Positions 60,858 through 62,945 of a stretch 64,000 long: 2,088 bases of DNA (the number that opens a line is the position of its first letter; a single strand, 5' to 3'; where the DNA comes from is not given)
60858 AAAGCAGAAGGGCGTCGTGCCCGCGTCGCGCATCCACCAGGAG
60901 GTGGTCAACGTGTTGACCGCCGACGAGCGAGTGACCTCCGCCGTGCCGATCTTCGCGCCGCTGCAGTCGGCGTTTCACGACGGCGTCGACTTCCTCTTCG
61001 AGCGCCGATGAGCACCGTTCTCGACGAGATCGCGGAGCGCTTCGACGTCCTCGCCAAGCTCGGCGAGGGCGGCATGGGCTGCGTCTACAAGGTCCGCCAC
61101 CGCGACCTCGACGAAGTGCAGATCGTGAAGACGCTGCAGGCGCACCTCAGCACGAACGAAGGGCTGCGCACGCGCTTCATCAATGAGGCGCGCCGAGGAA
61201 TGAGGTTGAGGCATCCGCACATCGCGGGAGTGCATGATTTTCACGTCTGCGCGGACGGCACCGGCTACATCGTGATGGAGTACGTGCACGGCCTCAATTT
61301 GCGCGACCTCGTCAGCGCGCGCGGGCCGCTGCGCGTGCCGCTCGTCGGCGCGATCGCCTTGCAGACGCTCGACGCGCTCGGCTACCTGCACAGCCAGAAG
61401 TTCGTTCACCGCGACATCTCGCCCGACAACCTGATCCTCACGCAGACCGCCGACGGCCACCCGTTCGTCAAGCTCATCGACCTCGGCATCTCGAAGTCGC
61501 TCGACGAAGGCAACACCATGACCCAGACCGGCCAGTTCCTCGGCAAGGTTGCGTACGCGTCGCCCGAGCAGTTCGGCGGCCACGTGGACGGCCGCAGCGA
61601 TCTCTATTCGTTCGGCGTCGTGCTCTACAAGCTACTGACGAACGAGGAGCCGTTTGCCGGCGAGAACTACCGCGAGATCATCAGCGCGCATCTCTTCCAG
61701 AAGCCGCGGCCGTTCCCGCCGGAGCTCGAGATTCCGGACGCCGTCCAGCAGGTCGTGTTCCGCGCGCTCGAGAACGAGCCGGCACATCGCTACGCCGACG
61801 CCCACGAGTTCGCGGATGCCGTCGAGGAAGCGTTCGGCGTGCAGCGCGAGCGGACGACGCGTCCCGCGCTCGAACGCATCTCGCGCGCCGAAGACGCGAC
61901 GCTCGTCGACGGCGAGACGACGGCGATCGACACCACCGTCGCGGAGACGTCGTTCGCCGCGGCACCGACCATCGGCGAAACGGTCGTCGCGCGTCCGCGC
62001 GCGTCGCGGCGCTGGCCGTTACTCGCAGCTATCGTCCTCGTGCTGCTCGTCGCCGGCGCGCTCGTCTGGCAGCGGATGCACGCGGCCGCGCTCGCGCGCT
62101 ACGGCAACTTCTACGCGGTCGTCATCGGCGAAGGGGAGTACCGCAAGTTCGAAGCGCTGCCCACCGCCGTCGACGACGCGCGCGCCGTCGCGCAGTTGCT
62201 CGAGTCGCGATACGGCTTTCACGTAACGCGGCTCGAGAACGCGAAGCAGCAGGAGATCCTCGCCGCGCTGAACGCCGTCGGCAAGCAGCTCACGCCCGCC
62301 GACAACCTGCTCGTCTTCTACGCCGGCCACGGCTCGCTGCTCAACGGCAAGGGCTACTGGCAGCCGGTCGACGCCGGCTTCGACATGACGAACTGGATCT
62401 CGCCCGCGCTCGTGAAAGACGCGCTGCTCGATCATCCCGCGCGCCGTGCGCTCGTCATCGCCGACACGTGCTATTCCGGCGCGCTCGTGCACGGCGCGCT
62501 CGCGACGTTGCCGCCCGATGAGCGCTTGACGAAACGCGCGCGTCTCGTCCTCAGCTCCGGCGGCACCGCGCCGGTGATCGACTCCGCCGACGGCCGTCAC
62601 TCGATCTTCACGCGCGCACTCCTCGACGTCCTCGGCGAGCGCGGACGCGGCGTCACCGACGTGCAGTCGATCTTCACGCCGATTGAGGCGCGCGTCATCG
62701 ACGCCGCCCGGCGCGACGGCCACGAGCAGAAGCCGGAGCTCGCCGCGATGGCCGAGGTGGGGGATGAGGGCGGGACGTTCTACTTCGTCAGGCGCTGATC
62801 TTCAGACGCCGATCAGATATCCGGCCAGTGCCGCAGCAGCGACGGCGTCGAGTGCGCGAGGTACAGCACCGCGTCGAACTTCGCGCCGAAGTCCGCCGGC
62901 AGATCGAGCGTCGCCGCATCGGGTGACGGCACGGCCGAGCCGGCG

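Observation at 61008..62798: Transmembrane Hanks kinase fused to an extracytoplasmic, apparently active caspase-like domain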

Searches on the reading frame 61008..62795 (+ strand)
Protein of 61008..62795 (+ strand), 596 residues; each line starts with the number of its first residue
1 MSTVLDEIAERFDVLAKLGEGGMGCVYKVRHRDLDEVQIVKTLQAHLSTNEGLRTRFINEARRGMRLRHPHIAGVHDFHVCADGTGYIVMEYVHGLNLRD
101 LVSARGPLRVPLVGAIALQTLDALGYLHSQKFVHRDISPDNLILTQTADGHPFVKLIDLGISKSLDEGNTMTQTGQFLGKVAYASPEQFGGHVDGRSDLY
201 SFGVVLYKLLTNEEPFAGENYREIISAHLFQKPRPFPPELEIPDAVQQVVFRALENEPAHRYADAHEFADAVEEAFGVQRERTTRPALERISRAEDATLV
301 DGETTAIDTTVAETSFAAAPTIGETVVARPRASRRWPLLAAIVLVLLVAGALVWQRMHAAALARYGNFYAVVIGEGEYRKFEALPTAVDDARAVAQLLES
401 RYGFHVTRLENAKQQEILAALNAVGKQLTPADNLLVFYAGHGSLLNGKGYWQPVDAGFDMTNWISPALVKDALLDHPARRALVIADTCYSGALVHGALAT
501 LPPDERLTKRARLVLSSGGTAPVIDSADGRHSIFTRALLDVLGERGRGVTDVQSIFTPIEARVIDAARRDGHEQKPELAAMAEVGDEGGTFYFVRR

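Call 5: search_protein_families(library=pfam, proteins=[window:61008-62795:+], max_evalue=0.01)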
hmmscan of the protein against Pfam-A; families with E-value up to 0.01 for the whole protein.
window:61008-62795:+ (596 aa): 5 families
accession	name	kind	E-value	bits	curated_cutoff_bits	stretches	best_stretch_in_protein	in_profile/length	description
PF00069.31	Pkinase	-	9.8e-42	143.6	31.7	1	13-263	2-253/263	Protein kinase domain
PF07714.23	PK_Tyr_Ser-Thr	-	1.7e-30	106.6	23.1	1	15-261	4-248/258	Protein tyrosine and serine/threonine kinase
PF00656.27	Peptidase_C14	-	1.2e-24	87.8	21.4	1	369-580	3-225/233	Caspase domain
PF17667.7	Pkinase_fungal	-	9e-06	25.1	24.1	1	123-202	298-379/387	Fungal protein kinase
PF03109.22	ABC1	-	0.0063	16.1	22.9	0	85-168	142-220/244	ABC1 atypical kinase-like domain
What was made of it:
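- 61044..61796 (+): Cytoplasmic Hanks-type Ser/Thr kinase domain (residues 13-263). It has the G-loop, Lys41, HRD, DLG, an activation loop with invariant Thr172 and Thr174 (TQT), and SPE. Pfam Pkinase E 9.8e-42 (call 5).
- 62112..62747 (+): Periplasmic Peptidase_C14 (orthocaspase/paracaspase-like) domain, residues 369-580; the fold runs on to the C-terminus at 596. Catalytic His441 (codon 62328-62330) and Cys488 (codon 62469-62471). Acidic pocket candidates are Asp390, Asp486 and Asp525/Asp528. Pfam E 1.2e-24 (call 5).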

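Call 6: search_protein_families(library=ncbifam, proteins=[window:61008-62795:+], max_evalue=0.01)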
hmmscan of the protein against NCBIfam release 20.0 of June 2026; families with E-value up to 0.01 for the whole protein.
window:61008-62795:+ (596 aa): 17 families
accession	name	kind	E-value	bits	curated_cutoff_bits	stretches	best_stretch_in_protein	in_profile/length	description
NF033483.0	PknB_PASTA_kin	equivalog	5.2e-75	253.6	450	1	8-355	5-355/563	Stk1 family PASTA domain-containing Ser/Thr kinase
NF052427.1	StpK7MSMEG_1200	equivalog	7.5e-46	156.8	900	1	15-301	12-294/601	serine/threonine protein kinase StpK7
NF047741.1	antiphage_MADS6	equivalog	3.1e-41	141.6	460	2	116-291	304-475/612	methylation-associated defense system protein kinase MAD6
TIGR03903.1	TOMM_kin_cyc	equivalog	2.6e-37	128.3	705.75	1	39-272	7-244/1267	TOMM system kinase/cyclase fusion protein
NF009651.0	PRK13184.1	equivalog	2.9e-33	114.9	839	1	10-289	2-304/932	serine/threonine-protein kinase PknD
NF047832.1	caspase_w_EACC1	subfamily_domain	7.7e-24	84.4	140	1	369-562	2-207/211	caspase, EACC1-associated type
NF038150.1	lanthi_synth_IV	equivalog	7.6e-23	80.7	650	1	8-300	187-481/851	class IV lanthionine synthetase LanL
NF053615.1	SerThrKinAfsKStmc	equivalog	7.6e-22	77.8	1300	1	12-265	15-258/809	protein serine/threonine kinase AfsK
NF033442.0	BREX_PglW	equivalog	1.2e-19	69.7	990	1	6-304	508-798/1391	BREX system serine/threonine kinase PglW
NF058632.1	SerThrKinPrkT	equivalog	6.4e-12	45.1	280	1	10-160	21-163/322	serine/threonine protein kinase PrkT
NF011463.0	PRK14879.1-4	equivalog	1.7e-08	34.2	188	1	54-163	62-161/237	Kae1-associated kinase Bud32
NF043056.1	T4SS_LegK1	equivalog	3.2e-08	32.6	550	1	87-209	155-283/516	Dot/Icm T4SS effector kinase LegK1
TIGR03724.2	arch_bud32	equivalog_domain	1e-07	31.6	125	1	56-167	39-136/193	KEOPS complex kinase/ATPase Bud32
NF038151.1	lanthi_synth_III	equivalog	5.2e-07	28.4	575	1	56-309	269-519/833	class III lanthionine synthetase LanKC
NF011460.0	PRK14879.1-1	equivalog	2.7e-06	26.7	199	1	88-170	88-166/232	Kae1-associated kinase Bud32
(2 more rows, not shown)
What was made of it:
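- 61044..61796 (+): Best NCBIfam match is PknB_PASTA_kin at 253.6 bits, below its cutoff of 450 (call 6).
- On EACC1-associated caspase (NCBIfam NF047832): 84.4 bits against a cutoff of 140 (call 6).
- On Anti-phage defence kinases (PD-T4-6, MADS MAD6, BREX PglW): NCBIfam MAD6 scores 141.6 against 460 and PglW 69.7 against 990 (call 6).
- Closest known: PknB/Stk1-type transmembrane Hanks kinases. Same: PknB_PASTA_kin is the best NCBIfam match over residues 8-355 (253.6 bits, call 6).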

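Call 7: find_homologous_proteins(query=window:61008-62795:+, max_evalue=0.00001)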
Query window:61008-62795:+ (596 aa): 2016 proteins with E <= 0.00001 among 8000 candidates; the best 120 are listed.
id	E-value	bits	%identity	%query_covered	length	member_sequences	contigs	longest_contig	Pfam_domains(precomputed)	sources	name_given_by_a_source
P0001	0.0e+0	1339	100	100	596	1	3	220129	PF07714.24,PF00069.32,PF00656.28,PF17667.8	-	-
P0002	0.0e+0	1144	86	100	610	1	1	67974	PF07714.24,PF00069.32,PF00656.28,PF17667.8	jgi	jgi:hypothetical protein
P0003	3.7e-270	916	69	100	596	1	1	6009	PF07714.24,PF00069.32,PF00656.28,PF17667.8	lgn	-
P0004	2.9e-269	913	69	100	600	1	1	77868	PF07714.24,PF00069.32,PF00656.28,PF17667.8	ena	-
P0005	1.1e-268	911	69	100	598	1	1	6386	PF07714.24,PF00069.32,PF00656.28,PF17667.8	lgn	-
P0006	4.3e-268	909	69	100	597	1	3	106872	PF07714.24,PF00069.32,PF00656.28,PF17667.8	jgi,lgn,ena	-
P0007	1.1e-267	908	69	99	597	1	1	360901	PF07714.24,PF00069.32,PF00656.28,PF17667.8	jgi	jgi:tRNA A-37 threonylcarbamoyl transferase component Bud32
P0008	3.1e-267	906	69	100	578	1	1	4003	PF07714.24,PF00069.32,PF00656.28,PF17667.8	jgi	jgi:serine/threonine protein kinase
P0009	5.4e-266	902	69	99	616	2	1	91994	PF07714.24,PF00069.32,PF00656.28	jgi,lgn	jgi:serine/threonine protein kinase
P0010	5.7e-266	902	69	99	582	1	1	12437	PF07714.24,PF00069.32,PF00656.28,PF17667.8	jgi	jgi:tRNA A-37 threonylcarbamoyl transferase component Bud32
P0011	1.1e-265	901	70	99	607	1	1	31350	PF07714.24,PF00069.32,PF00656.28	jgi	jgi:tRNA A-37 threonylcarbamoyl transferase component Bud32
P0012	8.0e-265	898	67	100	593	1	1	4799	PF07714.24,PF00069.32,PF00656.28,PF17667.8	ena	-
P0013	2.4e-264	896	68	100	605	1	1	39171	PF07714.24,PF00069.32,PF00656.28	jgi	-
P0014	2.6e-264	896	69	99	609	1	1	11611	PF07714.24,PF00069.32,PF00656.28,PF17667.8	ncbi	-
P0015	2.6e-264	896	69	99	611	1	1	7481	PF07714.24,PF00069.32,PF00656.28,PF17667.8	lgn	-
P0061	1.8e-254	864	66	99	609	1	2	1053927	PF07714.24,PF00069.32,PF00656.28,PF17667.8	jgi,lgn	jgi:tRNA A-37 threonylcarbamoyl transferase component Bud32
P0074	2.4e-250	850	67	100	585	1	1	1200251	PF07714.24,PF00069.32,PF00656.28,PF17667.8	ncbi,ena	-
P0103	1.6e-241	821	65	100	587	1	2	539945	PF07714.24,PF00069.32,PF00656.28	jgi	jgi:tRNA A-37 threonylcarbamoyl transferase component Bud32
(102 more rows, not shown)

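Call 12: find_encoding_contigs(protein=P0001, flank=10000, max_places=3)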
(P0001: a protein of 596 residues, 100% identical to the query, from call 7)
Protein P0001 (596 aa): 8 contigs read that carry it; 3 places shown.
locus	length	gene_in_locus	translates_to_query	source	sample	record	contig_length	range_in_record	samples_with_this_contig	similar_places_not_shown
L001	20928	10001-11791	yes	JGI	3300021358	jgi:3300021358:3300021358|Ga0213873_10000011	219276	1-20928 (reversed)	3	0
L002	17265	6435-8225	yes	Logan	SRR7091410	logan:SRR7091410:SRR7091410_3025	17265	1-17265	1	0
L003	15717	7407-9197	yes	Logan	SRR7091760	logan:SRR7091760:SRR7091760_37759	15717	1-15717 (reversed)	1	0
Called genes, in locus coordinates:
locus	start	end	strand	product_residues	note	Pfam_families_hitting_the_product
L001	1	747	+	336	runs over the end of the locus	PF02163:Peptidase_M50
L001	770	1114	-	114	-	PF01740:STAS, PF13466:STAS_2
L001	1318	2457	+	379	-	PF06580:His_kinase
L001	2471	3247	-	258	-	PF00072:Response_reg, PF04397:LytTR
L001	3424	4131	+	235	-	PF04452:Methyltrans_RNA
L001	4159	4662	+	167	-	PF09721:Exosortase_EpsH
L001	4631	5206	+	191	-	PF28117:XrtH_assoc (faint)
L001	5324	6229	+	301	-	-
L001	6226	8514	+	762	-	PF03160:Calx-beta, PF02369:Big_1, PF03797:Autotransporter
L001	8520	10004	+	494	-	PF08238:Sel1, PF00656:Peptidase_C14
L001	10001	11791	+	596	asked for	PF00069:Pkinase, PF07714:PK_Tyr_Ser-Thr, PF17667:Pkinase_fungal (weak), PF00656:Peptidase_C14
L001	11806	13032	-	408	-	PF05139:Erythro_esteras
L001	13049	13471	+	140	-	PF00583:Acetyltransf_1, PF13673:Acetyltransf_10, PF13508:Acetyltransf_7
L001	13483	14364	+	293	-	PF20628:Dyp_perox_C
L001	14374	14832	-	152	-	-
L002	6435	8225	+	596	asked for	PF00069:Pkinase, PF07714:PK_Tyr_Ser-Thr, PF17667:Pkinase_fungal (weak), PF00656:Peptidase_C14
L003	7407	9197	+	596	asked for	PF00069:Pkinase, PF07714:PK_Tyr_Ser-Thr, PF17667:Pkinase_fungal (weak), PF00656:Peptidase_C14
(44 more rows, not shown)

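Call 17: find_related_loci(query=window:61008-62795:+, collection=genome_contigs, flank=8000)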
Query window:61008-62795:+ (596 aa) in genome_contigs; peptide patterns used: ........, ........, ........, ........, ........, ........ (x = any residue, [..] = any of these).
388 stretches matched a pattern; 296 encode a relative of the query (tblastn E <= 1e-3); the best 80 are kept; 80 distinct loci.
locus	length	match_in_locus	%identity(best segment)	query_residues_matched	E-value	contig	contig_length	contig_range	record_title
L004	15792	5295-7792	68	3-596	0e+0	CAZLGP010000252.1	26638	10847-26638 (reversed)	MAG TPA_asm: uncultured Thermoanaerobaculia bacterium isolate binchicken_co31_43 genome assembly, contig: k141_4270757,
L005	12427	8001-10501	68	3-596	0e+0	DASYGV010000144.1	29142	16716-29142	MAG TPA_asm: Thermoanaerobaculia bacterium isolate SMAG_U4223 k141_1066628, whole genome shotgun sequence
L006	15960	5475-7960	66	1-595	0e+0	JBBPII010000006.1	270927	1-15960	MAG: Candidatus Gilichinskyi gelida isolate BPF1-10-12_bin_2 NODE_6_length_270927_cov_39.409204, whole genome shotgun se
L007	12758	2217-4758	65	3-596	0e+0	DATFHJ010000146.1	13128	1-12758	MAG TPA_asm: Thermoanaerobaculia bacterium isolate SMAG_U8686 k141_1451971, whole genome shotgun sequence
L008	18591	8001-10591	63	3-596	0e+0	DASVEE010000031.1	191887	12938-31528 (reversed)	MAG TPA_asm: Thermoanaerobaculia bacterium isolate SMAG_U2052 k141_850783, whole genome shotgun sequence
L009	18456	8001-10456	67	3-596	0e+0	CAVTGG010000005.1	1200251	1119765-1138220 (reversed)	MAG: uncultured Acidobacteriota bacterium isolate MFD09212.bin.1.4 genome assembly, contig: contig_25123, whole genome s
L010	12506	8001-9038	34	8-353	2e-51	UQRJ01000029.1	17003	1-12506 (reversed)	uncultured Sporolactobacillus sp. isolate UMGS561 genome assembly, contig: NODE_271_length_17003_cov_6.112403, whole gen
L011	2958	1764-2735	37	11-354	5e-49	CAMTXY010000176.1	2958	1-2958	MAG: uncultured actinobacterium isolate G04_MAG_00037 genome assembly, contig: G04_MAG_00037_000000000273, whole genome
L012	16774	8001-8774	39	8-269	4e-48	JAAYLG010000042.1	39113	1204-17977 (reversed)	MAG: Bacillota bacterium isolate AS15tlH2ME_190 24924_AS15, whole genome shotgun sequence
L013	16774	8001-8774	39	8-269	5e-48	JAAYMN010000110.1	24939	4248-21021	MAG: Bacillota bacterium isolate AS20ysBPTH_33 109847_AS20, whole genome shotgun sequence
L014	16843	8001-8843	36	8-291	2e-47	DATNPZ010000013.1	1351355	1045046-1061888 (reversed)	MAG TPA_asm: Drouetiella sp. isolate SMAG_U16494 k141_20890, whole genome shotgun sequence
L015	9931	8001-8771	35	8-268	6e-47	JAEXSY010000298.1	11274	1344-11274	MAG: Bacillota bacterium isolate OH_HBrB_329 k127_1042679, whole genome shotgun sequence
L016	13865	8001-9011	35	11-353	7e-47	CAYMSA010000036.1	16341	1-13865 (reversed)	MAG TPA_asm: uncultured Coriobacteriaceae bacterium isolate binchicken_co27_458 genome assembly, contig: NODE_6268_lengt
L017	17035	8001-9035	32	7-353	5e-46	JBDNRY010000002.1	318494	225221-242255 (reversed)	MAG: Sporolactobacillus sp. isolate WK066_bin.1 NODE_2_length_318494_cov_52.035627, whole genome shotgun sequence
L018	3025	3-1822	39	11-269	2e-46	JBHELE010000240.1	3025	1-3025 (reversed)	MAG: Actinomycetota bacterium isolate S1_bin.2.orig S1_k141_2690347, whole genome shotgun sequence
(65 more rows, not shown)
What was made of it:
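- Tried and rejected: It cannot give a phylum-wide census (call 17).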

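Call 36: find_encoding_contigs(protein=P0074, flank=10000, max_places=1)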
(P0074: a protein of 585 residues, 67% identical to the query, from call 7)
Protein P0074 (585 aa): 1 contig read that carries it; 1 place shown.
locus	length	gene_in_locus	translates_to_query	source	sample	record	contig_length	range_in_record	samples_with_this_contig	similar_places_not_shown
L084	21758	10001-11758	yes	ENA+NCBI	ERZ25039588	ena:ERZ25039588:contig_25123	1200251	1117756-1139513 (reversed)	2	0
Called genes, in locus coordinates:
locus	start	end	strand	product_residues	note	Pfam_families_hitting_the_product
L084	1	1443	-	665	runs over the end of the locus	PF13385:Laminin_G_3, PF02210:Laminin_G_2 (faint), PF13385:Laminin_G_3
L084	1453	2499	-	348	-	-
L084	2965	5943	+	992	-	PF04185:Phosphoesterase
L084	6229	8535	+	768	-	PF03160:Calx-beta, PF02369:Big_1, PF03797:Autotransporter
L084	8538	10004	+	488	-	PF08238:Sel1, PF00656:Peptidase_C14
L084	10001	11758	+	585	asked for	PF00069:Pkinase, PF07714:PK_Tyr_Ser-Thr, PF17667:Pkinase_fungal (faint), PF00656:Peptidase_C14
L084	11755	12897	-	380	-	-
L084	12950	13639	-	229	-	PF03746:LamB_YcsF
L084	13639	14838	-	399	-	PF07690:MFS_1, PF00083:Sugar_tr, PF07690:MFS_1 (weak)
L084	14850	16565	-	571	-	PF00989:PAS (weak), PF13188:PAS_8, PF13426:PAS_9, PF08447:PAS_3 (weak), PF00512:HisKA, PF13581:HATPase_c_2 (weak), PF02518:HATPase_c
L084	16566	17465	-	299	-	-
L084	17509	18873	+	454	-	PF00072:Response_reg, PF00158:Sigma54_activat, PF14532:Sigma54_activ_2, PF01078:Mg_chelatase (faint), PF07724:AAA_2 (faint), PF07728:AAA_5 (weak), PF25601:AAA_lid_14, PF02954:HTH_8, +1 more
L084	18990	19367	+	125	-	PF00072:Response_reg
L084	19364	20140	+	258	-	PF00563:EAL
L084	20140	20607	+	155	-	PF00072:Response_reg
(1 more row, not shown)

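Call 37: find_encoding_contigs(protein=P0103, flank=10000, max_places=1)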
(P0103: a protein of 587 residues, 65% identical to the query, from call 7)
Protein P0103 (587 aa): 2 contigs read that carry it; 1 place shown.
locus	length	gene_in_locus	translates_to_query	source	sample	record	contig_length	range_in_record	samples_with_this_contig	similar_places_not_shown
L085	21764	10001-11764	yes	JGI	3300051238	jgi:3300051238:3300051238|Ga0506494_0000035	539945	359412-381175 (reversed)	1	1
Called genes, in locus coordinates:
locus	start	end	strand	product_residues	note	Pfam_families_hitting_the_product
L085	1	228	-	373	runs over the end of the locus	PF00487:FA_desaturase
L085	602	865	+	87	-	PF00076:RRM_1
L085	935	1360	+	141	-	-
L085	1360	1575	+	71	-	-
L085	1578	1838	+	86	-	-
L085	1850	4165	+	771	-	PF13439:Glyco_transf_4, PF00534:Glycos_transf_1, PF13692:Glyco_trans_1_4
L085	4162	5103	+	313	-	PF04041:Glyco_hydro_130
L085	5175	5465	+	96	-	-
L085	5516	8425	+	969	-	PF03160:Calx-beta, PF02369:Big_1, PF03797:Autotransporter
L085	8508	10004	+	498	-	PF08238:Sel1 (weak), PF00656:Peptidase_C14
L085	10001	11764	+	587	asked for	PF00069:Pkinase, PF07714:PK_Tyr_Ser-Thr, PF00656:Peptidase_C14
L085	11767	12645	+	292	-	PF02678:Pirin, PF05726:Pirin_C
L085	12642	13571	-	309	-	-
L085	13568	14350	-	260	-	-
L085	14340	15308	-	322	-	PF13676:TIR_2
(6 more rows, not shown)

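Call 38: find_encoding_contigs(protein=P0061, flank=10000, max_places=1)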
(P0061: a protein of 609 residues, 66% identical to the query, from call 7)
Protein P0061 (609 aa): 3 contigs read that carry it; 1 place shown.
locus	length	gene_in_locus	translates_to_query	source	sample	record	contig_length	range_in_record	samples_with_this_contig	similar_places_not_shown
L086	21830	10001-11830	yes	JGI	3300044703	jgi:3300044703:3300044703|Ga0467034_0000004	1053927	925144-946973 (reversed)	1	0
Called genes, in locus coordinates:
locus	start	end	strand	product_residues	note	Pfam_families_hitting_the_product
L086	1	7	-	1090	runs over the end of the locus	PF13492:GAF_3 (faint), PF00989:PAS (faint), PF08448:PAS_4 (weak), PF13188:PAS_8 (faint), PF01590:GAF, PF13185:GAF_2 (weak), PF00512:HisKA, PF02518:HATPase_c, +1 more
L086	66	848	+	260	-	PF03819:MazG, PF01503:PRA-PH (weak), PF03819:MazG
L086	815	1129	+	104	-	PF01809:YidD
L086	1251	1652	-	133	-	-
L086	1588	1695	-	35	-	-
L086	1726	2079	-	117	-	-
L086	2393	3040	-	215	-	PF00730:HhH-GPD, PF00633:HHH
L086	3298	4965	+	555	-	PF17391:Urocanase_N, PF01175:Urocanase, PF17392:Urocanase_C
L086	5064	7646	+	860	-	PF03160:Calx-beta, PF02369:Big_1, PF03797:Autotransporter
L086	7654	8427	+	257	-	PF00561:Abhydrolase_1 (weak)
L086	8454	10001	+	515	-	PF08238:Sel1, PF00656:Peptidase_C14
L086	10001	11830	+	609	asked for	PF00069:Pkinase, PF07714:PK_Tyr_Ser-Thr, PF17667:Pkinase_fungal (weak), PF00656:Peptidase_C14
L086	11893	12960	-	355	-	-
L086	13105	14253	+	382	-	PF00487:FA_desaturase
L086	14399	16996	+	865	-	PF00069:Pkinase, PF07714:PK_Tyr_Ser-Thr, PF03109:ABC1 (weak), PF01636:APH (weak), PF14559:TPR_19 (weak), PF13414:TPR_11 (weak), PF13424:TPR_12 (weak), PF13424:TPR_12, +15 more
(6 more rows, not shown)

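Call 51: search_protein_families(library=padloc, proteins=[window:61008-62795:+], max_evalue=0.001)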
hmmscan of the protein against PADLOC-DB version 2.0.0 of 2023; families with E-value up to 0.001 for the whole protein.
window:61008-62795:+ (596 aa): 35 families (the best 25 are shown)
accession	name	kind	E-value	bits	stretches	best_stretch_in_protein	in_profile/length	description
PDLC04053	PD-T4-6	-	1.1e-74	249.7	1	8-299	7-297/311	-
PDLC04042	PD-T4-6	-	1.5e-74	249.3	1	8-282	7-279/292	-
PDLC04061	PD-T4-6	-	3.1e-74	249.3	1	10-353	16-374/510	-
PDLC04043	PD-T4-6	-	1.6e-72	243.1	1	9-350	14-329/452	-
PDLC04060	PD-T4-6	-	1.1e-70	236.9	1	8-352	6-352/486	-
PDLC04054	PD-T4-6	-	1.9e-67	226.2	1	8-290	8-286/347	-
PDLC04057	PD-T4-6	-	1.2e-61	207.1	1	7-297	5-290/443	-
PDLC04041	PD-T4-6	-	1.4e-61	207.1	1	11-283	29-301/443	-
PDLC04047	PD-T4-6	-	3.2e-61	205.2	1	3-298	3-295/327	-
PDLC04039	PD-T4-6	-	2.1e-60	203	1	11-309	15-309/458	-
PDLC04138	mad6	-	1.5e-59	200.6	1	7-282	48-320/659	mads_6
PDLC04052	PD-T4-6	-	5.8e-59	198.6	1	6-354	5-344/496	-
PDLC04040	PD-T4-6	-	1.1e-54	184.1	1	18-358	2-345/547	-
PDLC04048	PD-T4-6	-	1.8e-53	180.2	1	8-295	8-291/354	-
PDLC01088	C3a189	-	1.6e-45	154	1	18-346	5-278/840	kinase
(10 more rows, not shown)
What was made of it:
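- The kinase domain matches defence-kinase profiles (PD-T4-6, mad6, PglW) at E 1e-20 to 1e-75 (calls 6, 51).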
